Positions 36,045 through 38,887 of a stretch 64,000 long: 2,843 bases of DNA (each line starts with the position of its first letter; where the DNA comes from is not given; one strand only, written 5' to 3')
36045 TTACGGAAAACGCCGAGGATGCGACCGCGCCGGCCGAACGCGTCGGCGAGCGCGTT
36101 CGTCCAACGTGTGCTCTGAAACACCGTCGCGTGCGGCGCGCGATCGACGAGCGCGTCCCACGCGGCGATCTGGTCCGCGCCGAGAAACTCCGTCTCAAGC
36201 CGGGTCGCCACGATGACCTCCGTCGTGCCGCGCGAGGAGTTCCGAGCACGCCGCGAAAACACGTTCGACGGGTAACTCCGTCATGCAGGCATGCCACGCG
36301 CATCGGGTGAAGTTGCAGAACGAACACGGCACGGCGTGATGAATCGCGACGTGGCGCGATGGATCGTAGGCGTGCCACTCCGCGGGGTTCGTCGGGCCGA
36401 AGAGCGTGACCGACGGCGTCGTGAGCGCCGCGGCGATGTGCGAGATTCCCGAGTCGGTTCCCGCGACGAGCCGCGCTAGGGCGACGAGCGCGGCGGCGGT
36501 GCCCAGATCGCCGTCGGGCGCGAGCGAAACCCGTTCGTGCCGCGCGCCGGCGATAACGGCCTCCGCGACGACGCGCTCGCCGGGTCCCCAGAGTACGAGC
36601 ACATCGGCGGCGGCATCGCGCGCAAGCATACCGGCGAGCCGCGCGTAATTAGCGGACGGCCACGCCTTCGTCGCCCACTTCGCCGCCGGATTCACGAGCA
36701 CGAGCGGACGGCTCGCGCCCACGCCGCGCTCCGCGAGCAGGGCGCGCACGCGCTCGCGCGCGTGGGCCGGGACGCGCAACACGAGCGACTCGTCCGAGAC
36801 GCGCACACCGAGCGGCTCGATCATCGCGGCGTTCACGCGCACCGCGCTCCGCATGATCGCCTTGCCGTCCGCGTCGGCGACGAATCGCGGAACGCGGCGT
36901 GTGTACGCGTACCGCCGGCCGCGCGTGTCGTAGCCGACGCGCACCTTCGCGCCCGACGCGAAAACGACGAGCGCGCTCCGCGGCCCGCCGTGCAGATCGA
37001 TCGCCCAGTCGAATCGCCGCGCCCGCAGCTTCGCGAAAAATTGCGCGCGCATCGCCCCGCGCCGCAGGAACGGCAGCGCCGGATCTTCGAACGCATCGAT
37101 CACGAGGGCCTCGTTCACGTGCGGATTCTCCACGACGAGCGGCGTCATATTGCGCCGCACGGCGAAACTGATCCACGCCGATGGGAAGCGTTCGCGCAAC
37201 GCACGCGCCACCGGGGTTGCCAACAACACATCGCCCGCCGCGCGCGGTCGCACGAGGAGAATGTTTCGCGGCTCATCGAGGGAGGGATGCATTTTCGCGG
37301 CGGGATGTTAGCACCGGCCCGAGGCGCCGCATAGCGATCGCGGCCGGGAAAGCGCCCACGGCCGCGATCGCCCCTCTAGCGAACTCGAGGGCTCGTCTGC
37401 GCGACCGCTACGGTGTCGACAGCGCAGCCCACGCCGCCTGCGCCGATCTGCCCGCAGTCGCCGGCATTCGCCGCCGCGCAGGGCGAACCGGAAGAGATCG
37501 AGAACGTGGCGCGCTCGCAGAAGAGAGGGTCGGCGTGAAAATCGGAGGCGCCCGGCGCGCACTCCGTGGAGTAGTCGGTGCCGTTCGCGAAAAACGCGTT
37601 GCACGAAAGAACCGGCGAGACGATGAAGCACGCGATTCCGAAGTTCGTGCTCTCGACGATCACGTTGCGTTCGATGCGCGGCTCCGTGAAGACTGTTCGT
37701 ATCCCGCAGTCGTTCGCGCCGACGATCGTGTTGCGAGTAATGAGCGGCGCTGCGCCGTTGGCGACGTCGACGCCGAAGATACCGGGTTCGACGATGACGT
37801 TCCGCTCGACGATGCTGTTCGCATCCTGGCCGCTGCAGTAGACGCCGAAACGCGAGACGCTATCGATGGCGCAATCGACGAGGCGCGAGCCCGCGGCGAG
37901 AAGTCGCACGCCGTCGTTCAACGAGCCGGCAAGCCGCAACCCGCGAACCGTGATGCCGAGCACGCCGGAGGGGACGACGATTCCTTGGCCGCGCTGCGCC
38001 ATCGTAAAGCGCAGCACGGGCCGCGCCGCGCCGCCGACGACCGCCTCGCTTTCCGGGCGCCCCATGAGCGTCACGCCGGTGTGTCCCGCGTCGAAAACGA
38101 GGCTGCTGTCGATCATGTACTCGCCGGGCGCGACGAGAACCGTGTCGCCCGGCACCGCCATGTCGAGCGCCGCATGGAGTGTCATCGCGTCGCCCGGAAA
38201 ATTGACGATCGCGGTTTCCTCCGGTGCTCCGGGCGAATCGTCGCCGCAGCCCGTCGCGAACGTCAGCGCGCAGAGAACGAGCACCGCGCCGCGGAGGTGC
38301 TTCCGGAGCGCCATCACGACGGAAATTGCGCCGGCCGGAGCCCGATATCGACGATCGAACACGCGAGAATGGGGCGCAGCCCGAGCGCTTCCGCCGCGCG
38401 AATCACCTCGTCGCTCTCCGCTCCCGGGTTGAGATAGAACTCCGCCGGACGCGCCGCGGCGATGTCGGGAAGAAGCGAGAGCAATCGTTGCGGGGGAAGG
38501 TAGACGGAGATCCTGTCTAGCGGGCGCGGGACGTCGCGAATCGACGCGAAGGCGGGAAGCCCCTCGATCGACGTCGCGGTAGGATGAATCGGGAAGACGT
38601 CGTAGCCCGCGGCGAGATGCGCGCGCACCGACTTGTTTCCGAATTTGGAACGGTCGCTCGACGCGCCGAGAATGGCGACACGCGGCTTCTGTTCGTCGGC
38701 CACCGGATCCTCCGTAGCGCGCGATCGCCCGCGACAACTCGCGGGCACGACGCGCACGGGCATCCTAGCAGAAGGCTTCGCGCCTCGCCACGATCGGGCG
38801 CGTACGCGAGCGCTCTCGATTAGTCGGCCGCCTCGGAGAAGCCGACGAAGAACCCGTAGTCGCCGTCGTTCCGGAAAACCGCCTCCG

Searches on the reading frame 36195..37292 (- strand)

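Call 17: search_protein_families(library=pfam, proteins=[window:36195-37292:-], max_evalue=0.001)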
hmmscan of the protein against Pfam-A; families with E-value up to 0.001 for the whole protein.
window:36195-37292:- (365 aa): 1 family
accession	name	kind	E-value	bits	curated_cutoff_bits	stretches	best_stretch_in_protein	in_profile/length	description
PF01075.23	Glyco_transf_9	-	3.7e-42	144.8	22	1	83-324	2-234/247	Glycosyltransferase family 9 (heptosyltransferase)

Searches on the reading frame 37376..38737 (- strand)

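Call 17: search_protein_families(library=pfam, proteins=[window:37376-38737:-], max_evalue=0.001)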
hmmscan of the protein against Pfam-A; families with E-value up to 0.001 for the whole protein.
window:37376-38737:- (453 aa): 1 family
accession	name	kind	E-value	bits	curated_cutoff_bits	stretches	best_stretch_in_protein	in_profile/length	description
PF13229.12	Beta_helix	-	2e-10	40.9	25.9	1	262-385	11-137/158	Right handed beta helix region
